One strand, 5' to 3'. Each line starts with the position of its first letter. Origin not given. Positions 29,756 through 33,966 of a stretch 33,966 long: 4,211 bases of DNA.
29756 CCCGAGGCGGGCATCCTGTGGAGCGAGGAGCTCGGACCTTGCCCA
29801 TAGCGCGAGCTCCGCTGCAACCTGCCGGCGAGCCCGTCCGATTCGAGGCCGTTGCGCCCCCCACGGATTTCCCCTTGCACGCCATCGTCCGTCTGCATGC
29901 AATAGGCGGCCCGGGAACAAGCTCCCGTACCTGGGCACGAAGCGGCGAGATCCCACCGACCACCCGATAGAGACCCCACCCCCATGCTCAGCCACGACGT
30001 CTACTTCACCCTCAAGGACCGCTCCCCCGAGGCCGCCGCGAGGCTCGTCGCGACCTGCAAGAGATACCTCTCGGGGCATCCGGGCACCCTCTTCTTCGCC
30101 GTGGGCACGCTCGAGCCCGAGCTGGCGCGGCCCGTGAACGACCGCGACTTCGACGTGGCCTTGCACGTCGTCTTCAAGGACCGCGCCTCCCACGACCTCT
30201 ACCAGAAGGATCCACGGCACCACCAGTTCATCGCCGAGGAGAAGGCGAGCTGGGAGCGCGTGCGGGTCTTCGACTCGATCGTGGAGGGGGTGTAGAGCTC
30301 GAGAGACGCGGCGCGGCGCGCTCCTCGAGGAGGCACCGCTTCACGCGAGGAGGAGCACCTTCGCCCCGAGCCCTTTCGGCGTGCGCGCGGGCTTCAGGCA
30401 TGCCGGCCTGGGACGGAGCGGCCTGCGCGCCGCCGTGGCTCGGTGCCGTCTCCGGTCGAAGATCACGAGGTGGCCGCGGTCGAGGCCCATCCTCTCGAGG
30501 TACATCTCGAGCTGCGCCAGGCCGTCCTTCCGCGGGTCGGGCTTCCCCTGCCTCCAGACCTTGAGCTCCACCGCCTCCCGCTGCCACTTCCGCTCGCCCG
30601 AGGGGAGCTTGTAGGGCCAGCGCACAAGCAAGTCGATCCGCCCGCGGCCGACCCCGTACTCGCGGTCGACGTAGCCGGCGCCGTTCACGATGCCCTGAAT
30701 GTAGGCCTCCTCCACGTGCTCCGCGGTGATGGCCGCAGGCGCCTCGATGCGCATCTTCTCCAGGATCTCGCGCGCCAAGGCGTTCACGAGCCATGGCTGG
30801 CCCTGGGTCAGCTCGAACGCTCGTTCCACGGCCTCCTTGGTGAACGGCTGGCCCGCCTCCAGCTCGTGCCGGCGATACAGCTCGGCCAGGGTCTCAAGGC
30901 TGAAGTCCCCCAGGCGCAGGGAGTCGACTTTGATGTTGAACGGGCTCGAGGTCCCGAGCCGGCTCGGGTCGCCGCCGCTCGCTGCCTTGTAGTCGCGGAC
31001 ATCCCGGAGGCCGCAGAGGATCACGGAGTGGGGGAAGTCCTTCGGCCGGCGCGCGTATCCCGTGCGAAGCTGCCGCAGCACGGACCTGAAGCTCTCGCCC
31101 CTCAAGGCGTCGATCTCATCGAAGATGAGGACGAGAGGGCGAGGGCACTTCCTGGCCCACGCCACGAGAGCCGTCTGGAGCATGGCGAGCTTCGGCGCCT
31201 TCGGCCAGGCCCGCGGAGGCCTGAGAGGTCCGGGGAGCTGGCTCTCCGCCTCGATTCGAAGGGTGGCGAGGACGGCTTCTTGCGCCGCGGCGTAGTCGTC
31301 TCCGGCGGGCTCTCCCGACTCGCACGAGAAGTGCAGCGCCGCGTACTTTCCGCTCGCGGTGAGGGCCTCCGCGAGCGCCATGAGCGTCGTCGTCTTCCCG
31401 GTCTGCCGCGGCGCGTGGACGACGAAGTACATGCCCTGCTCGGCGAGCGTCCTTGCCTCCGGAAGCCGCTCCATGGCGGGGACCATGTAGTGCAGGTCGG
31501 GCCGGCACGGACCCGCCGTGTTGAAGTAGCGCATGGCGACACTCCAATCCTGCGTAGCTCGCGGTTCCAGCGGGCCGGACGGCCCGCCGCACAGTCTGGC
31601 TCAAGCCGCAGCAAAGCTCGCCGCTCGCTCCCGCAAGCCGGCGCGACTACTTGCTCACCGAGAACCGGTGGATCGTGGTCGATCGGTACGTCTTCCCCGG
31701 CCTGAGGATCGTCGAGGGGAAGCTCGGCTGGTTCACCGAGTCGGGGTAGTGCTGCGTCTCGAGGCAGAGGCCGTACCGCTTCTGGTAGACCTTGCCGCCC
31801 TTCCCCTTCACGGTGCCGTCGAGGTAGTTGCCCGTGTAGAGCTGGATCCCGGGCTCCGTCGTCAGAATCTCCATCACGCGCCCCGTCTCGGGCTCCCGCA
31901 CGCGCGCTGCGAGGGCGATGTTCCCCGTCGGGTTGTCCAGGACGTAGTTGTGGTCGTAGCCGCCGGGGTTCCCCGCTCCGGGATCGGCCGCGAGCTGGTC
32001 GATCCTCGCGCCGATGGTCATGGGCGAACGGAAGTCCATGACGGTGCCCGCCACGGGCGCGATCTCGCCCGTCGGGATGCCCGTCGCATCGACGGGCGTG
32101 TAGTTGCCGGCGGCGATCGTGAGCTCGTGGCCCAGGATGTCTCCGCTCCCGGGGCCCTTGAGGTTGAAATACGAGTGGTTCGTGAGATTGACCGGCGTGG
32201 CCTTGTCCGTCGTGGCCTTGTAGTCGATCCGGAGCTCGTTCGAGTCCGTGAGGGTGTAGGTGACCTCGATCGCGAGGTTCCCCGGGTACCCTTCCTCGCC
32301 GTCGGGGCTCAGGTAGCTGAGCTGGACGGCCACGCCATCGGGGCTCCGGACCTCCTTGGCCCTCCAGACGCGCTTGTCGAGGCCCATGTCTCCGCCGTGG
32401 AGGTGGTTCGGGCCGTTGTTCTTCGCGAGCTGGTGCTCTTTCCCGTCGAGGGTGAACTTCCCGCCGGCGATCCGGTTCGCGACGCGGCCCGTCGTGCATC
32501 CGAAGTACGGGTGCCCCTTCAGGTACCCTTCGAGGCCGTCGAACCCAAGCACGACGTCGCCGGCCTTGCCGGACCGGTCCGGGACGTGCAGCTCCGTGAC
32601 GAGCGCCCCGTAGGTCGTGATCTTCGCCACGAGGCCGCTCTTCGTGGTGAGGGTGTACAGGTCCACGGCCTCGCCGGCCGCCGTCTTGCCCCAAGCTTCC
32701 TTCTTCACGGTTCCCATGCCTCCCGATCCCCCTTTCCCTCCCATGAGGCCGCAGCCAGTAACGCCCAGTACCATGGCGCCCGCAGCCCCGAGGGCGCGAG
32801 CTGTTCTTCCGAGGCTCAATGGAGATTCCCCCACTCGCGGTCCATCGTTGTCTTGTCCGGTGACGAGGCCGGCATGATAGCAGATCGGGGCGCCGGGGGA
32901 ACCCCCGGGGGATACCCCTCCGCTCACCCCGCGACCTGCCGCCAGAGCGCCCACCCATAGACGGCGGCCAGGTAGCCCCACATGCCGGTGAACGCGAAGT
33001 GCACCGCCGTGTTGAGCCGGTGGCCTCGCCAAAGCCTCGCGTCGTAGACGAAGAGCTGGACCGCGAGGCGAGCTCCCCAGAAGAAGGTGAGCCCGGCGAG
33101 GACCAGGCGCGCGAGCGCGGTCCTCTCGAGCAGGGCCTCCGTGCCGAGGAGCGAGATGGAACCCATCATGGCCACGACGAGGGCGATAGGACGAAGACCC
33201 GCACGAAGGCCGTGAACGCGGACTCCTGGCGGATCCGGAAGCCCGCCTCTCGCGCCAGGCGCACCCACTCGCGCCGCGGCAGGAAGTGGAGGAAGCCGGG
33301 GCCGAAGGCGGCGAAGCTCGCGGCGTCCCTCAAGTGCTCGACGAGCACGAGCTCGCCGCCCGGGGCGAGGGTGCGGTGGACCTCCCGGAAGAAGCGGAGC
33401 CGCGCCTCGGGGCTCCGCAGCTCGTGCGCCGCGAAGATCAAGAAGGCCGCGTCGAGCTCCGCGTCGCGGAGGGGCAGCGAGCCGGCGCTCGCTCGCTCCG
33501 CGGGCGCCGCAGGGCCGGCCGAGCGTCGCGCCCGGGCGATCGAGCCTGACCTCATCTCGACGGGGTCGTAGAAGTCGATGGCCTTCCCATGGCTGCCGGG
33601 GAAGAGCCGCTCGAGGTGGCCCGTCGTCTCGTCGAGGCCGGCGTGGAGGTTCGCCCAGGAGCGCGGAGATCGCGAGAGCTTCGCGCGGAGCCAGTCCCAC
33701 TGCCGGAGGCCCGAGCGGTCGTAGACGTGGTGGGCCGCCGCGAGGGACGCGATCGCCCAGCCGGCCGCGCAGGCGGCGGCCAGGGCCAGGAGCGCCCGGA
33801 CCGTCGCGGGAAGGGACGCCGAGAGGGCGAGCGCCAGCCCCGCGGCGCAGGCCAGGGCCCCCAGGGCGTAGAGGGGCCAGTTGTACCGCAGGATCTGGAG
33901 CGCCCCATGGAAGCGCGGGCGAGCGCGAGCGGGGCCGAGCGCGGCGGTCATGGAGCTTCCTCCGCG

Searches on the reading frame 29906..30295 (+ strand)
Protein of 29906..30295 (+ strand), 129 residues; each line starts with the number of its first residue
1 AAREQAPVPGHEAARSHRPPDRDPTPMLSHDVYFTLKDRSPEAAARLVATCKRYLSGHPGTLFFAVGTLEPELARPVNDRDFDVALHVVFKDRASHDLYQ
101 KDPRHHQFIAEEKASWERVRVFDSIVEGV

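Call 89: search_protein_families(library=pfam, proteins=[window:29906-30295:+], max_evalue=0.01)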
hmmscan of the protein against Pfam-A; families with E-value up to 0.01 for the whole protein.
window:29906-30295:+ (129 aa): 2 families
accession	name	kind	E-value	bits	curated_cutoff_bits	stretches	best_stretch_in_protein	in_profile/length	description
PF07876.18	Dabb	-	4.2e-11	43.8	25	1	29-125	2-95/96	Stress responsive A/B Barrel Domain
PF03992.22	ABM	-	0.0075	16.9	23.1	0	34-110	8-77/78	Antibiotic biosynthesis monooxygenase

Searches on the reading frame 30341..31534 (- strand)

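Call 89: search_protein_families(library=pfam, proteins=[window:30341-31534:-], max_evalue=0.01)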
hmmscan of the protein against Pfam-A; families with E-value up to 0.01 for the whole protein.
window:30341-31534:- (397 aa): 6 families
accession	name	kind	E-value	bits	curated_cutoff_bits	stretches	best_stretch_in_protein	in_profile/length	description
PF13401.12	AAA_22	-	2.1e-07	31.7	27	1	37-181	8-128/130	AAA domain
PF14516.12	AAA_35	-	6.4e-07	28.9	27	0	196-257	187-243/331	AAA-like domain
PF13191.12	AAA_16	-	1.6e-06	29.1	32.6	1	31-156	21-155/167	AAA ATPase domain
PF01637.24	ATPase_2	-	0.00079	19.7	33.2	1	34-251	20-223/225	ATPase domain predominantly from Archaea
PF00004.35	AAA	-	0.0056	17.6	21.2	0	39-148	3-73/131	ATPase family associated with various cellular activities (AAA)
PF13604.12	AAA_30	-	0.0067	16.6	27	0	29-63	13-47/191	AAA domain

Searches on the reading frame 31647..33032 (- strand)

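Call 89: search_protein_families(library=pfam, proteins=[window:31647-33032:-], max_evalue=0.01)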
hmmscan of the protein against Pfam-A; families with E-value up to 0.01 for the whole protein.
window:31647-33032:- (461 aa): 1 family
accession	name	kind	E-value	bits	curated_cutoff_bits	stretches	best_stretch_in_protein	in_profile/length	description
PF01263.26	Aldose_epim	-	2.9e-97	326.1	27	1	124-454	1-297/299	Aldose 1-epimerase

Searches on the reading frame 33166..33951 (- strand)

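Call 89: search_protein_families(library=pfam, proteins=[window:33166-33951:-], max_evalue=0.01)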
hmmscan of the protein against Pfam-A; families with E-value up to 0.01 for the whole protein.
window:33166-33951:- (261 aa): 3 families
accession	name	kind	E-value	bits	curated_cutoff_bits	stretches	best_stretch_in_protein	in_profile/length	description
PF08241.18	Methyltransf_11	-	7.6e-08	33.3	21.2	1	132-203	25-95/95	Methyltransferase domain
PF13649.12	Methyltransf_25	-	5.5e-07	30.6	27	1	131-199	27-97/97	Methyltransferase domain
PF13489.12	Methyltransf_23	-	5.3e-06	26.7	27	1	110-242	33-163/164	Methyltransferase domain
